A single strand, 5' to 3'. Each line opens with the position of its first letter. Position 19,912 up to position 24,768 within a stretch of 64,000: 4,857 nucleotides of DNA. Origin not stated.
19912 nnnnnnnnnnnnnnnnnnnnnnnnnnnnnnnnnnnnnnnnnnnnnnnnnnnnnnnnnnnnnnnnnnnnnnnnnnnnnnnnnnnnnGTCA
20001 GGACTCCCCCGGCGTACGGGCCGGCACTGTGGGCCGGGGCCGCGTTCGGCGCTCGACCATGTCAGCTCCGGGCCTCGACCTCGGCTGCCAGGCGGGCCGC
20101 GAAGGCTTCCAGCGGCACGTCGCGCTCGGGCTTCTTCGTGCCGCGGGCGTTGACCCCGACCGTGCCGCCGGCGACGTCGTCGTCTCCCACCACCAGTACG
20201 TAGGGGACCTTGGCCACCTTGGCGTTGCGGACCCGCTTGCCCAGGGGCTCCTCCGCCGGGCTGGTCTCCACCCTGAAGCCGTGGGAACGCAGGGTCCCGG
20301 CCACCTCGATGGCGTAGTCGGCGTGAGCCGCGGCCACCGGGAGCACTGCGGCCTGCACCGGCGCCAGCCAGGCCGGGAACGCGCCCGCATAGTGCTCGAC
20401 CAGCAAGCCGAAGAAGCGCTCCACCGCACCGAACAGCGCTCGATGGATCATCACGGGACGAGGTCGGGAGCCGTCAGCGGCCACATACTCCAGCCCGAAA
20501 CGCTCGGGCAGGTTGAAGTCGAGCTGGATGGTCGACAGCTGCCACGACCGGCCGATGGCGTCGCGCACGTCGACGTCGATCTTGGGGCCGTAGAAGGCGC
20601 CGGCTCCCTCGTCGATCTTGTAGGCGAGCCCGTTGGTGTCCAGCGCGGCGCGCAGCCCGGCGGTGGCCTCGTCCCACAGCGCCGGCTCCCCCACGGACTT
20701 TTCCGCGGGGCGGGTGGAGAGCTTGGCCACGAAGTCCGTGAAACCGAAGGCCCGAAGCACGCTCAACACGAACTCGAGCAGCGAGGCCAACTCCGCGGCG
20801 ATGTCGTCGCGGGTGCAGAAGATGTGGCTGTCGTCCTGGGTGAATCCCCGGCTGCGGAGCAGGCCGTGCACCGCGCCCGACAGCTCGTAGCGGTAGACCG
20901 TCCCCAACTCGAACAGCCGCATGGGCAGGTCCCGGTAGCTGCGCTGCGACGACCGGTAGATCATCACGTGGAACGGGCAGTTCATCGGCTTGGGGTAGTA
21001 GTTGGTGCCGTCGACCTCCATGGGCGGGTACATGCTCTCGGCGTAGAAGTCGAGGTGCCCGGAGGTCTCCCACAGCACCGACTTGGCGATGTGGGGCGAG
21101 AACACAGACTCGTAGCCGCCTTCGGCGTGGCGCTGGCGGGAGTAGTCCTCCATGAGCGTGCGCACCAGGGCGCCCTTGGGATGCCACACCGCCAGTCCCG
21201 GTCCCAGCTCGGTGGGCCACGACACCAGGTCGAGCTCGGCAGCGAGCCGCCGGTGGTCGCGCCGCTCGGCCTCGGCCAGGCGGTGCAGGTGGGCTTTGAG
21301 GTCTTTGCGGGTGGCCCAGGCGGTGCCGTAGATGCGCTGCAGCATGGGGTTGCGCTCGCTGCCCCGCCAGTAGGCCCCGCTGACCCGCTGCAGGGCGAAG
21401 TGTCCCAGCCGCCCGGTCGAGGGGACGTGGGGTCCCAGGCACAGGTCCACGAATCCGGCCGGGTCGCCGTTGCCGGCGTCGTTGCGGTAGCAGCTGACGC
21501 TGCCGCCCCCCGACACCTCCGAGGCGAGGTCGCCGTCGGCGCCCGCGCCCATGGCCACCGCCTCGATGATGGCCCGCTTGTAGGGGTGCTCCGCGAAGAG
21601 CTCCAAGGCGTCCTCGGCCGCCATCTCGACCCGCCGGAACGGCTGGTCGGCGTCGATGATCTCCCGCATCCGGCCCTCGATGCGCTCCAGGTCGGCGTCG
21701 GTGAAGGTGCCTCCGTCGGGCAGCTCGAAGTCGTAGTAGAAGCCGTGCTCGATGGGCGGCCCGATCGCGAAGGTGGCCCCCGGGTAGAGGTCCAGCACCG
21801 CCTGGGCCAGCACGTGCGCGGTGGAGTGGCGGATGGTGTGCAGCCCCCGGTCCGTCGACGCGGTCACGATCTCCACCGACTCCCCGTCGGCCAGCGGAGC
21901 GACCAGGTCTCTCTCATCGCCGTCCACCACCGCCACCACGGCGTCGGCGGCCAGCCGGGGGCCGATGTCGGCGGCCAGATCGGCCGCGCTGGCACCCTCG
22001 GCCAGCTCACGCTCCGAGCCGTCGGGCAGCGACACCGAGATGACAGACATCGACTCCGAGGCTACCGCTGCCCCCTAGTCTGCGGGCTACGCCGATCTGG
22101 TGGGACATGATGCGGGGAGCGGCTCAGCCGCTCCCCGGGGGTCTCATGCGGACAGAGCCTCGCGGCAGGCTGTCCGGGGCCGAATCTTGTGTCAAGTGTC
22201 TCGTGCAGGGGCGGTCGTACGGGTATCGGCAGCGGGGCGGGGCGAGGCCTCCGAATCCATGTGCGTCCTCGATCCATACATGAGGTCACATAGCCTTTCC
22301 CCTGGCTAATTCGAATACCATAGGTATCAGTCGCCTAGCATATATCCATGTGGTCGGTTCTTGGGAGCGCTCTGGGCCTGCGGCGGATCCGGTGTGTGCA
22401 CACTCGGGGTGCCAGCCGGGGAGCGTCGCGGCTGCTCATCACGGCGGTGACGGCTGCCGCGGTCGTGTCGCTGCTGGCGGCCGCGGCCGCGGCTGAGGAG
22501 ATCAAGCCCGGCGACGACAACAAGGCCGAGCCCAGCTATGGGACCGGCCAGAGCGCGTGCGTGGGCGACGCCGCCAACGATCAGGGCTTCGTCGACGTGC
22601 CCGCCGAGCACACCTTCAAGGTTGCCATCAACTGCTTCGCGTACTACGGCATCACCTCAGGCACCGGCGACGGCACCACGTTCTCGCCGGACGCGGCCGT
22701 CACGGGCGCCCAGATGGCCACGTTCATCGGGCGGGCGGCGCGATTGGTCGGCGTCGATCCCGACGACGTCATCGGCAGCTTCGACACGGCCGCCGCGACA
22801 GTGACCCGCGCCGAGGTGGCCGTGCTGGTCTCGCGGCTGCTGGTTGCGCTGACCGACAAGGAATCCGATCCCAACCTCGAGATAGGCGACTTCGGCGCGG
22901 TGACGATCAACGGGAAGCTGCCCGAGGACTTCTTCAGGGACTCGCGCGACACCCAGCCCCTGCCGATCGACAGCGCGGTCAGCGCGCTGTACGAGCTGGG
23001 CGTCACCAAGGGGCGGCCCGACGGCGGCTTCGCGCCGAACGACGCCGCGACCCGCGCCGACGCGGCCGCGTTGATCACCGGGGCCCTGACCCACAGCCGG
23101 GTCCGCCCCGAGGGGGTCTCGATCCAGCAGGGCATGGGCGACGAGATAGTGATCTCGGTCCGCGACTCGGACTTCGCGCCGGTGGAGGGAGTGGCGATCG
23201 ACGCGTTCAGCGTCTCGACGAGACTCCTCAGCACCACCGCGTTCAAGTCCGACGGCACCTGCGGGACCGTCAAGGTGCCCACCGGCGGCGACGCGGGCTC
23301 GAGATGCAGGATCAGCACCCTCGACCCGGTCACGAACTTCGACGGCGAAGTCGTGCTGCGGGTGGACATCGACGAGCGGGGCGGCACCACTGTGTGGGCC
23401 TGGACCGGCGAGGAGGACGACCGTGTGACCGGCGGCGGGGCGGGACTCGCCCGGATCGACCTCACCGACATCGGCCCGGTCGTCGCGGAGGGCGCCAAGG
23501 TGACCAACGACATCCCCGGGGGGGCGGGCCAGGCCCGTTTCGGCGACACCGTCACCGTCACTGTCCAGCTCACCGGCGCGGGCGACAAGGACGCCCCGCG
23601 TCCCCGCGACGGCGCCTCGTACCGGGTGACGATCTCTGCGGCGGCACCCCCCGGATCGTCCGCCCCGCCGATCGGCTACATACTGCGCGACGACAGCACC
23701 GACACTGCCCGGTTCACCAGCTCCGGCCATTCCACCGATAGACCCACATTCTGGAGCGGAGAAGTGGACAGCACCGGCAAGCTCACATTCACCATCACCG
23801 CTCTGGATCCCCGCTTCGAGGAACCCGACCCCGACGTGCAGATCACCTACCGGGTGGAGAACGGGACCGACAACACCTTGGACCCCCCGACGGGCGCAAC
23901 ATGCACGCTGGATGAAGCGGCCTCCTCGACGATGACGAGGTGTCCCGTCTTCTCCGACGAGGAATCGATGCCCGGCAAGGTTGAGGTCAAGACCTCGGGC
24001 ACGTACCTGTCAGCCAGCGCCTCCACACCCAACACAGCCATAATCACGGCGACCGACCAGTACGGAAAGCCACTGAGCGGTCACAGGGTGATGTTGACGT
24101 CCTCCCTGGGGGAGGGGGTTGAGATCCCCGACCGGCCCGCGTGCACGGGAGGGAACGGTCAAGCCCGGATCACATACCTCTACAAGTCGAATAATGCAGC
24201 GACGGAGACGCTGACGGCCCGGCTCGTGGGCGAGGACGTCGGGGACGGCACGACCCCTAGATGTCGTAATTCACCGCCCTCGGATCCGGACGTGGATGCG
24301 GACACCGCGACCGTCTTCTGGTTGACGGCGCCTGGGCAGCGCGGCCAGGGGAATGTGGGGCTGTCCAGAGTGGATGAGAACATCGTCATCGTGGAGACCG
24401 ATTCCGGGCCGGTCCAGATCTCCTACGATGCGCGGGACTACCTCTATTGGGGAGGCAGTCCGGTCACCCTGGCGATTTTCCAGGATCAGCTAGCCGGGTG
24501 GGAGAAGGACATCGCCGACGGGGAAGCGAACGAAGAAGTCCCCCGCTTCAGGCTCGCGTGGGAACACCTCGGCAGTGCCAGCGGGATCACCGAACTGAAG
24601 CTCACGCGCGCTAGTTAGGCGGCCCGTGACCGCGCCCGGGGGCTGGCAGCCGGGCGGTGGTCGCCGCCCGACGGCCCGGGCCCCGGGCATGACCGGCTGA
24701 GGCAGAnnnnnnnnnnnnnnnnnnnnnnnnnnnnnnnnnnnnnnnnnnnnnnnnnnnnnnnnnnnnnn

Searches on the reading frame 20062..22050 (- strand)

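Call 48: search_protein_families(library=pfam, proteins=[window:20062-22050:-], max_evalue=0.0001)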
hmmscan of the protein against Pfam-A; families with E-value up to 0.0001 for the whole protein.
window:20062-22050:- (662 aa): 4 families
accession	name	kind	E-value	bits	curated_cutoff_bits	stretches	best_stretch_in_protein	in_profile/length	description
PF00587.30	tRNA-synt_2b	-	2.2e-42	145.6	29.3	1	349-554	9-179/179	tRNA synthetase class II core domain (G, H, P, S and T)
PF03129.25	HGTP_anticodon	-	1.1e-16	61.2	21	1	566-655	1-92/94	Anticodon binding domain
PF02824.27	TGS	-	2.8e-12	46.9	22.2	1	4-63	1-60/60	TGS domain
PF07973.19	tRNA_SAD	-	3.3e-12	46.6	24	1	200-241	10-44/44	Threonyl and Alanyl tRNA synthetase second additional domain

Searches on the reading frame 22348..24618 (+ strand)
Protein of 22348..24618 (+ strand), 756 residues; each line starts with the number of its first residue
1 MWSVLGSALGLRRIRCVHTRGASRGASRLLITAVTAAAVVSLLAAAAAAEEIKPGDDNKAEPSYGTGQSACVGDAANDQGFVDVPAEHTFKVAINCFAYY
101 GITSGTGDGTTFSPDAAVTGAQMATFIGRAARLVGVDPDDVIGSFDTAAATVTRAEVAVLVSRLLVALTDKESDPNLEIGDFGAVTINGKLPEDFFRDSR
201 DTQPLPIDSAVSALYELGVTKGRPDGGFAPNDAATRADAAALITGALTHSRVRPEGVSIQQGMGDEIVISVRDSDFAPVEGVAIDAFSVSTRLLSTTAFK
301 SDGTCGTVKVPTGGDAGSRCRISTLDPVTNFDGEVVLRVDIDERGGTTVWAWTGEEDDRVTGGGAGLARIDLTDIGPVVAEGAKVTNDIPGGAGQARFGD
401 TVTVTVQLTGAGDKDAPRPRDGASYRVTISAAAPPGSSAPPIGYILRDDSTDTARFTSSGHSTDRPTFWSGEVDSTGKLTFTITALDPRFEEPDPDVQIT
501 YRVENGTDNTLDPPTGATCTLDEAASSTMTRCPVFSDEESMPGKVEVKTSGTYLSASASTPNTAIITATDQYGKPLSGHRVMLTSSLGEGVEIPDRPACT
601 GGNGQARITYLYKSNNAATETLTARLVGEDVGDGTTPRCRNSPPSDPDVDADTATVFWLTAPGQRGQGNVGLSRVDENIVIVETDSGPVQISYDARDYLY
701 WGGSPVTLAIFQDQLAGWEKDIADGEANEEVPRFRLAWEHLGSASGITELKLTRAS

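Call 48: search_protein_families(library=pfam, proteins=[window:22348-24618:+], max_evalue=0.0001)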
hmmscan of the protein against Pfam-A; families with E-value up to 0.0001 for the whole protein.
window:22348-24618:+ (756 aa): 2 families
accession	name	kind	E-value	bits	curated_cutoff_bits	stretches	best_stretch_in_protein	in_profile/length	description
PF00395.25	SLH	-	9.4e-16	58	20.8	1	196-240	2-44/44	S-layer homology domain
PF02369.22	Big_1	-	2e-07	31.5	34.9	1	553-628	10-82/93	Bacterial Ig-like domain (group 1)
